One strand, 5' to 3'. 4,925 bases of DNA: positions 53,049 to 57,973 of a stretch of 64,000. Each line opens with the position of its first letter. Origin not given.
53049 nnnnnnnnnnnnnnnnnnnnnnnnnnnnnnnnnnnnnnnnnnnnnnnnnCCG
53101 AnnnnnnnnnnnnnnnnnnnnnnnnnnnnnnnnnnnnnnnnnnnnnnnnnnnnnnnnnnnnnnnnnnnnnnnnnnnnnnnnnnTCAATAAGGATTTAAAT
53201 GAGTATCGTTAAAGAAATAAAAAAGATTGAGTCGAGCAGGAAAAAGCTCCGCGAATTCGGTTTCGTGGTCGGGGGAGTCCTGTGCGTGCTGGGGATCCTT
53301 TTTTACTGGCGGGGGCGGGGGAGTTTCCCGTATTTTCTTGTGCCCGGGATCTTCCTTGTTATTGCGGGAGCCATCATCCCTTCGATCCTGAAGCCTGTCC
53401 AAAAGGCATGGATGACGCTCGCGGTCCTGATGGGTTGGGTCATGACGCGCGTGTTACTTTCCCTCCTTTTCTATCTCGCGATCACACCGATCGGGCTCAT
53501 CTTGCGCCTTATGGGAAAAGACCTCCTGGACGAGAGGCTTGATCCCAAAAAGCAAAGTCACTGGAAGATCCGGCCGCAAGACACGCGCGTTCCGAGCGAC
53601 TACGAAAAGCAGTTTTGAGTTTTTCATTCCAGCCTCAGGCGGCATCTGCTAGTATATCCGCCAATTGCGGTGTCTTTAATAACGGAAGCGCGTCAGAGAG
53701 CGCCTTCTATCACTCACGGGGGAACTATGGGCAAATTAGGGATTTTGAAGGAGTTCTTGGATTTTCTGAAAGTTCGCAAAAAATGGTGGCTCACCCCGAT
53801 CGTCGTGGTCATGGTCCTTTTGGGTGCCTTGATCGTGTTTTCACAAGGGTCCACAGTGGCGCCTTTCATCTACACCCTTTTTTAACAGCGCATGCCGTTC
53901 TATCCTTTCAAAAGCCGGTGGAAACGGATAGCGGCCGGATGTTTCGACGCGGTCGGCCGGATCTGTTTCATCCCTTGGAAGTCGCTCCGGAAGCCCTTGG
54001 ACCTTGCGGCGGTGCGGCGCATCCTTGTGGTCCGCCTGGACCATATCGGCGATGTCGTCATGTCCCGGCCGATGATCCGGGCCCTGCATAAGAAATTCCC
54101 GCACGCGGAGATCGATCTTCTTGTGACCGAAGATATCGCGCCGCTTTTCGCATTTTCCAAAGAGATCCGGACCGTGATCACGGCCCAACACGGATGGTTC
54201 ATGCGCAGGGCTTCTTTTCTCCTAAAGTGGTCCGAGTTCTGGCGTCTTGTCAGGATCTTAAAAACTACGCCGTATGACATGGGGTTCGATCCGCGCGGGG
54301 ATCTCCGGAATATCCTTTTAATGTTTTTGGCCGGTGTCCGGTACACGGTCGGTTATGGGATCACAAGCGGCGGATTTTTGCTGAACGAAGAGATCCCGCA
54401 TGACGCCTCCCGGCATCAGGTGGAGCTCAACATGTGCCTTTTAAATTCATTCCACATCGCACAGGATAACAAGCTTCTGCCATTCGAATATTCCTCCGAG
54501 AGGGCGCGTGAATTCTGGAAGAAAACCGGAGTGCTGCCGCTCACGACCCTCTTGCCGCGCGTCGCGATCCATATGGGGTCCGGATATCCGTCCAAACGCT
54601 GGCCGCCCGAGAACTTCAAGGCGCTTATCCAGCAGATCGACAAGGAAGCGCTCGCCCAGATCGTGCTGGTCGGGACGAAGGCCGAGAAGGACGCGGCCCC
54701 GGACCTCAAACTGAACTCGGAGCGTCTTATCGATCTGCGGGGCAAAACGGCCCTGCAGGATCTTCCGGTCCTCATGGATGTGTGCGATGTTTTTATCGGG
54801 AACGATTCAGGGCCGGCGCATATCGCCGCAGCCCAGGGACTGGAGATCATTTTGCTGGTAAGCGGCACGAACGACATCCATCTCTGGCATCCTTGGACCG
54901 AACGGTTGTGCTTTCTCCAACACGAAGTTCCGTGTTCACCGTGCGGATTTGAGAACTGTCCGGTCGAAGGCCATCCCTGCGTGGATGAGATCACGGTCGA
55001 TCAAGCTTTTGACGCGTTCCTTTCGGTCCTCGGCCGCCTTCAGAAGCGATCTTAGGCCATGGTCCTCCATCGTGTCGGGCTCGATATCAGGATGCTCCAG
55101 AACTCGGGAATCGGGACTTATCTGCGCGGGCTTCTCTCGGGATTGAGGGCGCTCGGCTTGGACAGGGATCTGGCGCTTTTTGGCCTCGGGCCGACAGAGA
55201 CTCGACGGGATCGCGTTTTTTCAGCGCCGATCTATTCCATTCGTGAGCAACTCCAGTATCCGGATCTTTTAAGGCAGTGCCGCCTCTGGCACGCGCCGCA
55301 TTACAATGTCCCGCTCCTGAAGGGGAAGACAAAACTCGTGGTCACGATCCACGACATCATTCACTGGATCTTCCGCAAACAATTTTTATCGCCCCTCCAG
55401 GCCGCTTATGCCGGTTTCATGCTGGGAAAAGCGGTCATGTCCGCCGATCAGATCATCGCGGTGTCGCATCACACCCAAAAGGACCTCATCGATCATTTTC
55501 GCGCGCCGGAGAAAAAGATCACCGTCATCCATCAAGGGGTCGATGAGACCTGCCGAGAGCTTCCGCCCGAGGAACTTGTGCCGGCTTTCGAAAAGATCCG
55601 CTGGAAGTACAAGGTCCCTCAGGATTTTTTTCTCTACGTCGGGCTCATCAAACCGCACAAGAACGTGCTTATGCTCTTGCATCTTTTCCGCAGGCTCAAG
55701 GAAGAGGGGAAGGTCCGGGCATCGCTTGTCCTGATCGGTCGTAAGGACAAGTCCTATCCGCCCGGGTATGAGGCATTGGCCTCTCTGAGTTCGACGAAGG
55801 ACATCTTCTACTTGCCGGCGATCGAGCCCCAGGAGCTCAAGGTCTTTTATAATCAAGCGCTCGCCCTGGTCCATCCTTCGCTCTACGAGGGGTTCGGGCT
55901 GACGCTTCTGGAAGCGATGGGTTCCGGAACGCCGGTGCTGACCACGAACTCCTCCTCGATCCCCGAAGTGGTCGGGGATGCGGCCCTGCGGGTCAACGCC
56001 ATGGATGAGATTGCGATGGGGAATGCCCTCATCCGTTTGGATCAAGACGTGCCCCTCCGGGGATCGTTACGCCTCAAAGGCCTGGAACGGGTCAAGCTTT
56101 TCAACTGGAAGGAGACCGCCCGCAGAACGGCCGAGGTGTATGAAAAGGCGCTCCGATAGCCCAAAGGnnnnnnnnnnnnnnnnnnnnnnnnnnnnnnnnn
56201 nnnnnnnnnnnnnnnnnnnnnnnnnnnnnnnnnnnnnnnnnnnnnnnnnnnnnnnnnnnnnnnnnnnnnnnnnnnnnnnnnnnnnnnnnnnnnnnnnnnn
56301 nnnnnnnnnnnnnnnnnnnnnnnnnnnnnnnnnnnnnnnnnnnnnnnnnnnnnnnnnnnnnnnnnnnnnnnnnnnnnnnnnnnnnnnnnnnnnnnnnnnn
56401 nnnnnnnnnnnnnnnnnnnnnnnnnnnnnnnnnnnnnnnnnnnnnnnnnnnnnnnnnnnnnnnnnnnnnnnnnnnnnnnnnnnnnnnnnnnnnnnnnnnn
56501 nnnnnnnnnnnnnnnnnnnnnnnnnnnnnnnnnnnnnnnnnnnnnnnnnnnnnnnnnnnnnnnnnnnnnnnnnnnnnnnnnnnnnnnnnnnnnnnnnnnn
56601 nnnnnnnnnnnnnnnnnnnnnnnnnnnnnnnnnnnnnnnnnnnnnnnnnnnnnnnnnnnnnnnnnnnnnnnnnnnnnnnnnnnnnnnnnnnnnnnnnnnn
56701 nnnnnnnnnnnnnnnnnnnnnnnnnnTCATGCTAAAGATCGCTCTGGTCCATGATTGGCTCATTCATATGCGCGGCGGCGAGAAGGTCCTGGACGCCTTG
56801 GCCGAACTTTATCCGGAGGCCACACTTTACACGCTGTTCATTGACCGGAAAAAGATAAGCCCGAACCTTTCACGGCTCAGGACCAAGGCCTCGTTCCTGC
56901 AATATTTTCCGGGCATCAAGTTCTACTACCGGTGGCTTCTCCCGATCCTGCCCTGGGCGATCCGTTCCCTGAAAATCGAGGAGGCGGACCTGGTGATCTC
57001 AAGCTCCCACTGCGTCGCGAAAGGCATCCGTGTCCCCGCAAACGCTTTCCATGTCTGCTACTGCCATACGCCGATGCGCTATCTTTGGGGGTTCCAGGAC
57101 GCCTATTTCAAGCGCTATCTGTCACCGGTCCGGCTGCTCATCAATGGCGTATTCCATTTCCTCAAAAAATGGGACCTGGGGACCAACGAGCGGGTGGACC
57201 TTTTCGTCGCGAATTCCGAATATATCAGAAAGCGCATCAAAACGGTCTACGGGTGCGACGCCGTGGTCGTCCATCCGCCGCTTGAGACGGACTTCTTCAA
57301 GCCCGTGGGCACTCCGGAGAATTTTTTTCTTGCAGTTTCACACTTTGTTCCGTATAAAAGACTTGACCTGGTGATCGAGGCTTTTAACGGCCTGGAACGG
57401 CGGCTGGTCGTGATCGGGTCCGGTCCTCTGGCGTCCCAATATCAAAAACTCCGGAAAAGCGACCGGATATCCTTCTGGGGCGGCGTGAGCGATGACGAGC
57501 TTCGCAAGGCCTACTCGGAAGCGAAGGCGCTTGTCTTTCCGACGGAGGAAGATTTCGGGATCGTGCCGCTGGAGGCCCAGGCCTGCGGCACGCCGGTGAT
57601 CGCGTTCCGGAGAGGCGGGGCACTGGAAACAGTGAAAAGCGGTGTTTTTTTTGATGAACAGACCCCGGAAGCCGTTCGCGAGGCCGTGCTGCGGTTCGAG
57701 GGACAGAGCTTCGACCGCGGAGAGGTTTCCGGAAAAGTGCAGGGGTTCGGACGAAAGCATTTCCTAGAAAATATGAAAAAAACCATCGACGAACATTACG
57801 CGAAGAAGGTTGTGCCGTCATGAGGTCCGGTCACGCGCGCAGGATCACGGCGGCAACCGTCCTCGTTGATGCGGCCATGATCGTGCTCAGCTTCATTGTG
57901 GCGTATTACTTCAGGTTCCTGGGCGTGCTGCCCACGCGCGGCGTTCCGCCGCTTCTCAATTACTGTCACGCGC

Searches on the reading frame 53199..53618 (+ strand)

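Call 8: search_protein_families(library=pfam, proteins=[window:53199-53618:+], max_evalue=0.001)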
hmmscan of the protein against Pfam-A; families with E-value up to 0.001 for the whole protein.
window:53199-53618:+ (139 aa): 2 families
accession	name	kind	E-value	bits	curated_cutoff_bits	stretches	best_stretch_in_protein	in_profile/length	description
PF19588.4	SxtJ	-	1.2e-10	42.5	24.4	1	15-110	1-98/99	Saxitoxin biosynthesis operon protein SxtJ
PF12822.12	ECF_trnsprt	-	0.00022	21.7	30.7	1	20-104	41-132/169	ECF transporter, substrate-specific component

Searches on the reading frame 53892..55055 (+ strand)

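Call 8: search_protein_families(library=pfam, proteins=[window:53892-55055:+], max_evalue=0.001)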
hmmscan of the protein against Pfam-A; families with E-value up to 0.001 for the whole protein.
window:53892-55055:+ (387 aa): 1 family
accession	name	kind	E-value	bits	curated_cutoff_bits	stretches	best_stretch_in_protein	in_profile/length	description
PF01075.23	Glyco_transf_9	-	2.6e-26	92.9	22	1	117-358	2-243/247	Glycosyltransferase family 9 (heptosyltransferase)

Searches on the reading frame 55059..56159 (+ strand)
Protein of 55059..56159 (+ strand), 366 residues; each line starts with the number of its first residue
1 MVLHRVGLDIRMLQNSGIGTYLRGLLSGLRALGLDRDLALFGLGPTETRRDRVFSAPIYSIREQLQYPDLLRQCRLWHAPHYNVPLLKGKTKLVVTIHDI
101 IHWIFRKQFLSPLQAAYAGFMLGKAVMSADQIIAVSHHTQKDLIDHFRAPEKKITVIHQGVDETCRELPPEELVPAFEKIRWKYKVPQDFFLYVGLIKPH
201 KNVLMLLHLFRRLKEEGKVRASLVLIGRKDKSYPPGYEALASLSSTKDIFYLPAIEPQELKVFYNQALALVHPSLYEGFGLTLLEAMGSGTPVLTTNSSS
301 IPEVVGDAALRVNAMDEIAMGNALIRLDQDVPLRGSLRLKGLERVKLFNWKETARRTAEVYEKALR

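Call 8: search_protein_families(library=pfam, proteins=[window:55059-56159:+], max_evalue=0.001)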
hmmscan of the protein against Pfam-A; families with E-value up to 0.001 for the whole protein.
window:55059-56159:+ (366 aa): 5 families
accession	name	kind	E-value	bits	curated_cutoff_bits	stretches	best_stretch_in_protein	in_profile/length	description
PF00534.26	Glycos_transf_1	-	8.8e-26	90.9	26.4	1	178-309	3-135/172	Glycosyl transferases group 1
PF13692.12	Glyco_trans_1_4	-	1.4e-22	80.9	27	1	191-328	4-140/142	Glycosyl transferases group 1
PF13439.12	Glyco_transf_4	-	3.4e-16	60.2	28.5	1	17-163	3-168/170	Glycosyltransferase Family 4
PF20706.3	GT4-conflict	-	5.1e-10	39.3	26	1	166-308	170-323/385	Family 4 Glycosyltransferase in conflict systems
PF13579.12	Glyco_trans_4_4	-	1.3e-08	35.8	29.7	1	16-159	1-157/158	Glycosyl transferase 4-like domain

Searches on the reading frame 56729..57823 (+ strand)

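Call 53: search_protein_families(library=pfam, proteins=[window:56729-57823:+], max_evalue=0.01)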
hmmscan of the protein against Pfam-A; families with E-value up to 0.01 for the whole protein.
window:56729-57823:+ (364 aa): 5 families
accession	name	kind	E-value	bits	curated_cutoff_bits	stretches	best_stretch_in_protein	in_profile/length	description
PF00534.26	Glycos_transf_1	-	1.2e-26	93.8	26.4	1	194-324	12-156/172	Glycosyl transferases group 1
PF13692.12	Glyco_trans_1_4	-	1.9e-22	80.5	27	1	200-322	4-138/142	Glycosyl transferases group 1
PF13439.12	Glyco_transf_4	-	2.5e-08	34.6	28.5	1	59-188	46-169/170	Glycosyltransferase Family 4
PF20706.3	GT4-conflict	-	6.9e-05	22.4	26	1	255-312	272-330/385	Family 4 Glycosyltransferase in conflict systems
PF13524.12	Glyco_trans_1_2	-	0.00055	20.3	25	0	221-298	11-85/144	Glycosyl transferase-like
